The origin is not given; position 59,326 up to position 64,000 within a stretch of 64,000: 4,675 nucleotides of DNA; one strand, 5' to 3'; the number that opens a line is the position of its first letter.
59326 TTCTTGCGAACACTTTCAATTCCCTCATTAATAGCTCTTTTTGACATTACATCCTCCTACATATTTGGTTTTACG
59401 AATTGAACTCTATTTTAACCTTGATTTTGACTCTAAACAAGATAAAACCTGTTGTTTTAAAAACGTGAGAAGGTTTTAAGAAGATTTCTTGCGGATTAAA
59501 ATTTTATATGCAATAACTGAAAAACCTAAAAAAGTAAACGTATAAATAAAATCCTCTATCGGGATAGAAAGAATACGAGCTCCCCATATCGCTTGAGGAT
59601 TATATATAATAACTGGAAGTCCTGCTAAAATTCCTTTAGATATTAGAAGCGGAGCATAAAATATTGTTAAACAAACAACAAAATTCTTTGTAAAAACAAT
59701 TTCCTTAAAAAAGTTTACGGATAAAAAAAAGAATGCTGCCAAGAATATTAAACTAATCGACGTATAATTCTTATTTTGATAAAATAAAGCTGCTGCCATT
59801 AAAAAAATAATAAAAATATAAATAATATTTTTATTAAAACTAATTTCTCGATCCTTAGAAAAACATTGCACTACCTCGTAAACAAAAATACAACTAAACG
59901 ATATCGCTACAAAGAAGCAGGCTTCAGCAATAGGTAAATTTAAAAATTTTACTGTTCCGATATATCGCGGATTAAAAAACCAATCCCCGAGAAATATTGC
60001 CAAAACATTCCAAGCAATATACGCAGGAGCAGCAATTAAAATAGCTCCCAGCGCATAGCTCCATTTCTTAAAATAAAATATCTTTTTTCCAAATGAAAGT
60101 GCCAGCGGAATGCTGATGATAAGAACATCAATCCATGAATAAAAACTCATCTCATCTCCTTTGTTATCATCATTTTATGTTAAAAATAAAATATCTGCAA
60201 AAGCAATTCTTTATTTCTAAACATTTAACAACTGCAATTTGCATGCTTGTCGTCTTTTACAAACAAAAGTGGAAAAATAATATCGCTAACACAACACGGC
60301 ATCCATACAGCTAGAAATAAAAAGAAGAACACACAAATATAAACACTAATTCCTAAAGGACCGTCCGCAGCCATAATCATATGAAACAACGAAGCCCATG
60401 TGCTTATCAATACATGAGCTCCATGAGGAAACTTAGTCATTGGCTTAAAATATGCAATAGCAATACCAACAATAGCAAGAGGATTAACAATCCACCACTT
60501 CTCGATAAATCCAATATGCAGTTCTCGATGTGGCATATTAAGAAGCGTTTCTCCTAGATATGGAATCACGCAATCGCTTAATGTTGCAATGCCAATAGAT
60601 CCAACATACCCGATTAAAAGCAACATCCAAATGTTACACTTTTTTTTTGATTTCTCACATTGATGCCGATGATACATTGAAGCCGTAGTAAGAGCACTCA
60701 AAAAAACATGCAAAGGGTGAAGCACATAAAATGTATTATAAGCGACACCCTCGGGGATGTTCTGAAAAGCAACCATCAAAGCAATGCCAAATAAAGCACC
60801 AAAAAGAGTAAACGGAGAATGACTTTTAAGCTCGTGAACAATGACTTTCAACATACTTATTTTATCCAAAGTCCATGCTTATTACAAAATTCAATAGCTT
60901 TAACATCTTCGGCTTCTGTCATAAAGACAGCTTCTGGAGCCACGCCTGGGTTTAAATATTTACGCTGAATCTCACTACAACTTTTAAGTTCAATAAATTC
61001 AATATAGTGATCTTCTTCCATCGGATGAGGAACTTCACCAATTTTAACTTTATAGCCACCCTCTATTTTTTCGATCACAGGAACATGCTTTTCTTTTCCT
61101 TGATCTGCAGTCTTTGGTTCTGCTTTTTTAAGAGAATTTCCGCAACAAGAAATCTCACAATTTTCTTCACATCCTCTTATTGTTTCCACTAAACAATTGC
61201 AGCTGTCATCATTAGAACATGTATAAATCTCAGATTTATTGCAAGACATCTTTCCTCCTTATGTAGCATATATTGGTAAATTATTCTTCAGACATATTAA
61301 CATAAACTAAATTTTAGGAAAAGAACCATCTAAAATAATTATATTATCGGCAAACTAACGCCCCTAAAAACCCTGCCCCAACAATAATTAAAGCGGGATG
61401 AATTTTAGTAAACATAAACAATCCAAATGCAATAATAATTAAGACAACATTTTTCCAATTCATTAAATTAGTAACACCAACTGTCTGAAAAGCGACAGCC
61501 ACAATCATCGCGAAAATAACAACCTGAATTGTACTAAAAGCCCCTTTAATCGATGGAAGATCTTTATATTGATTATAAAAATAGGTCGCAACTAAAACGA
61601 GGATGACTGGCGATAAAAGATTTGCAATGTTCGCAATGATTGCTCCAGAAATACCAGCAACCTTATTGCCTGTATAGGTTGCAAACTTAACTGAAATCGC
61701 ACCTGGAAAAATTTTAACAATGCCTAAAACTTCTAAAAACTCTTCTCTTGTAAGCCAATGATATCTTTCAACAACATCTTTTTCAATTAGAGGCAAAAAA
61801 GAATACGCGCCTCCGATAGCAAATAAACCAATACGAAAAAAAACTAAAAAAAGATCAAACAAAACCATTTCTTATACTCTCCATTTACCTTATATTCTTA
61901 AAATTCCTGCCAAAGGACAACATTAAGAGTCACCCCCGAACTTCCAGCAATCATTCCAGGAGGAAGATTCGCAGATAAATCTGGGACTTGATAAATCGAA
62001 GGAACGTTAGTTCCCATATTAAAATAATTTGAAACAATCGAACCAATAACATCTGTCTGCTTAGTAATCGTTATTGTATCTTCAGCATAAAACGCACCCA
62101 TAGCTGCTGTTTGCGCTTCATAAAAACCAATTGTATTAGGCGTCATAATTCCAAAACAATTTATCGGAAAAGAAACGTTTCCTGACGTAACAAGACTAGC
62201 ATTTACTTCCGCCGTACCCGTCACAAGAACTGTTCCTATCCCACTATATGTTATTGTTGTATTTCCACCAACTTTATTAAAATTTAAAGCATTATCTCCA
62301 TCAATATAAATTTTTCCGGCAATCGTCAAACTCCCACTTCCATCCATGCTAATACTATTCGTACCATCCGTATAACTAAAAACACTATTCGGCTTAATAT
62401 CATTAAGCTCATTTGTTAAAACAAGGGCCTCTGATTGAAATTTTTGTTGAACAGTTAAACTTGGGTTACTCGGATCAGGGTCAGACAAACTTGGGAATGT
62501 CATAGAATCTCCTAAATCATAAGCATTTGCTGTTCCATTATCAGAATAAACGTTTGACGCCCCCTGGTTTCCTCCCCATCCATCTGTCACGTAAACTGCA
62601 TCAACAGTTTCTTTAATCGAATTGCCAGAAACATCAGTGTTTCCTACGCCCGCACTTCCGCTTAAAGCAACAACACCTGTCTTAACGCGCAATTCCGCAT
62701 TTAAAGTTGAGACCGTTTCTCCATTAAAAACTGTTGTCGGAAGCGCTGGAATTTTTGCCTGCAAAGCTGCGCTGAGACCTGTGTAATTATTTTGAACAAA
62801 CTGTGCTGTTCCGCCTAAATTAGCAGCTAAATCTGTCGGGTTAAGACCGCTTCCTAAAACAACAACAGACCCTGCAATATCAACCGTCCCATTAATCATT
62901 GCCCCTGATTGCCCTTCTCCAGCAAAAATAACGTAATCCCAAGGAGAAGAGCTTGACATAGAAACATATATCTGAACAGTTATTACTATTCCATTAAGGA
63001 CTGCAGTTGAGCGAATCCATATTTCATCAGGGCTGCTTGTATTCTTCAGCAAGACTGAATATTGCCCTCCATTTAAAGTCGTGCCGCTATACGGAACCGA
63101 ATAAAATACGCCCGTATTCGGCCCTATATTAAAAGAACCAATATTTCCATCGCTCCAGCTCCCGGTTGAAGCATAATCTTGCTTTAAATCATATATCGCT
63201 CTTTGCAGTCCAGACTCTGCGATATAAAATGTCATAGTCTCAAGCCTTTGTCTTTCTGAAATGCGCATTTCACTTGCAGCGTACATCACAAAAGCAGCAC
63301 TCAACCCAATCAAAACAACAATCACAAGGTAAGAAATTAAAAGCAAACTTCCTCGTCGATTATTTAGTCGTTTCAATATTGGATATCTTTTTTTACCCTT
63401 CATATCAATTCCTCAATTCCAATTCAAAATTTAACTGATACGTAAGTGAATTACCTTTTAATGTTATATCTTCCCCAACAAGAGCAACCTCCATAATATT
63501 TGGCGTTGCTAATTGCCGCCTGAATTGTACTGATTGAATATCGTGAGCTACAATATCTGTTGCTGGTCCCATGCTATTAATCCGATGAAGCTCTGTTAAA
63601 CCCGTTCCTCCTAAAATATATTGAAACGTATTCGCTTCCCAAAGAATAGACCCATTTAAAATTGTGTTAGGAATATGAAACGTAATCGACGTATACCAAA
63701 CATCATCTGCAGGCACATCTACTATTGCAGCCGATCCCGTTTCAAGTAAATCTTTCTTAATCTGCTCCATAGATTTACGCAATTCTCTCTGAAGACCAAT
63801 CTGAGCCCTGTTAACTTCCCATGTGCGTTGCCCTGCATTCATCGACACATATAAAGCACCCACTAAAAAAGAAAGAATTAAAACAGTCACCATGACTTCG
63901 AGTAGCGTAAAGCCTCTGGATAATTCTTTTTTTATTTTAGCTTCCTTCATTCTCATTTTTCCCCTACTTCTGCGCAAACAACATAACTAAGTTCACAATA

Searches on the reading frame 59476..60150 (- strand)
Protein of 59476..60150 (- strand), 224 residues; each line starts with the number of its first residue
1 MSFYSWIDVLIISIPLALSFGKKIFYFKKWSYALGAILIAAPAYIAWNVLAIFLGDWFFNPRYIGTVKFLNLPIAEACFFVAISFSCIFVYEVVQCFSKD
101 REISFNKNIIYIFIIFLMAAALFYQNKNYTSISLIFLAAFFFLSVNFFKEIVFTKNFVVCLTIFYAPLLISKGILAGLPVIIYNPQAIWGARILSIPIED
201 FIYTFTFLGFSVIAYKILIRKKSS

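Call 8: search_protein_families(library=pfam, proteins=[window:59476-60150:-], max_evalue=0.001)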
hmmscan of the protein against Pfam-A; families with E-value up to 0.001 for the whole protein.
window:59476-60150:- (224 aa): 1 family
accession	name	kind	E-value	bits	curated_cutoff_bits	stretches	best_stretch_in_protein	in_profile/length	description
PF18916.5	Lycopene_cyc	-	5.2e-20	72.3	27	2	126-217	1-91/92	Lycopene cyclase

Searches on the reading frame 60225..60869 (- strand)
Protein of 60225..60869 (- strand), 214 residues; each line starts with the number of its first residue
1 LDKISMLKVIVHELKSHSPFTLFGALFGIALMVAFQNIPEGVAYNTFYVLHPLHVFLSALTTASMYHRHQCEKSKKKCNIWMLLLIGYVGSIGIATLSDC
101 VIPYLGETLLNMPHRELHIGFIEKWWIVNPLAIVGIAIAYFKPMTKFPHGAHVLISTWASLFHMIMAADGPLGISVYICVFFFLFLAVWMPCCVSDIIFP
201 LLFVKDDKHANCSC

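Call 8: search_protein_families(library=pfam, proteins=[window:60225-60869:-], max_evalue=0.001)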
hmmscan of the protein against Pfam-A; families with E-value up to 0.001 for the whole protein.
window:60225-60869:- (214 aa): 0 families

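Call 25: search_protein_families(library=pfam, proteins=[window:60225-60869:-], max_evalue=10)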
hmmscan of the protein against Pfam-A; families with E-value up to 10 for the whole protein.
window:60225-60869:- (214 aa): 1 family
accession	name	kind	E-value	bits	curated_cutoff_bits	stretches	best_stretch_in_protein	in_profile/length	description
PF10171.14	Tim29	-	0.19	11.7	25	1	102-128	132-158/169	Translocase of the Inner Mitochondrial membrane 29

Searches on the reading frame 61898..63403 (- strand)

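Call 8: search_protein_families(library=pfam, proteins=[window:61898-63403:-], max_evalue=0.001)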
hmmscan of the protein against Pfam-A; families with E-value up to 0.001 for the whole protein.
window:61898-63403:- (501 aa): 0 families

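Call 25: search_protein_families(library=pfam, proteins=[window:61898-63403:-], max_evalue=10)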
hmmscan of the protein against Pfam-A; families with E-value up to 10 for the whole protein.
window:61898-63403:- (501 aa): 2 families
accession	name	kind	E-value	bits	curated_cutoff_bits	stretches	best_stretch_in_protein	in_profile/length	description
PF14341.11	PilX_N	-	0.0025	18.2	25.5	1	22-66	9-50/51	PilX N-terminal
PF11797.14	WxLIP_HBD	-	0.077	13.4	28.9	1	89-126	81-118/138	WxL Interacting Protein, host binding domain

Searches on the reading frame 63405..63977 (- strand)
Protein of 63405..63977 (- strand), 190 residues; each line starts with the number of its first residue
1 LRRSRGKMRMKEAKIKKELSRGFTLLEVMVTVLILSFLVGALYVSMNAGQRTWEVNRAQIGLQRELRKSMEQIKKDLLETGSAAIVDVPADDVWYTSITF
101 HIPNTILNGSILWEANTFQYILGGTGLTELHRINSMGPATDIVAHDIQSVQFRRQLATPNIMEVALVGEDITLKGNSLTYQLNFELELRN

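Call 9: search_protein_families(library=pfam, proteins=[window:63405-63977:-], max_evalue=0.001)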
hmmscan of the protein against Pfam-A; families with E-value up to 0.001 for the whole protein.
window:63405-63977:- (190 aa): 1 family
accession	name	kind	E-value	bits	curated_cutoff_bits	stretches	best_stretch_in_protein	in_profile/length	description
PF07963.17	N_methyl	-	3.7e-07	29.9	21.2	1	20-43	4-27/27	Prokaryotic N-terminal methylation motif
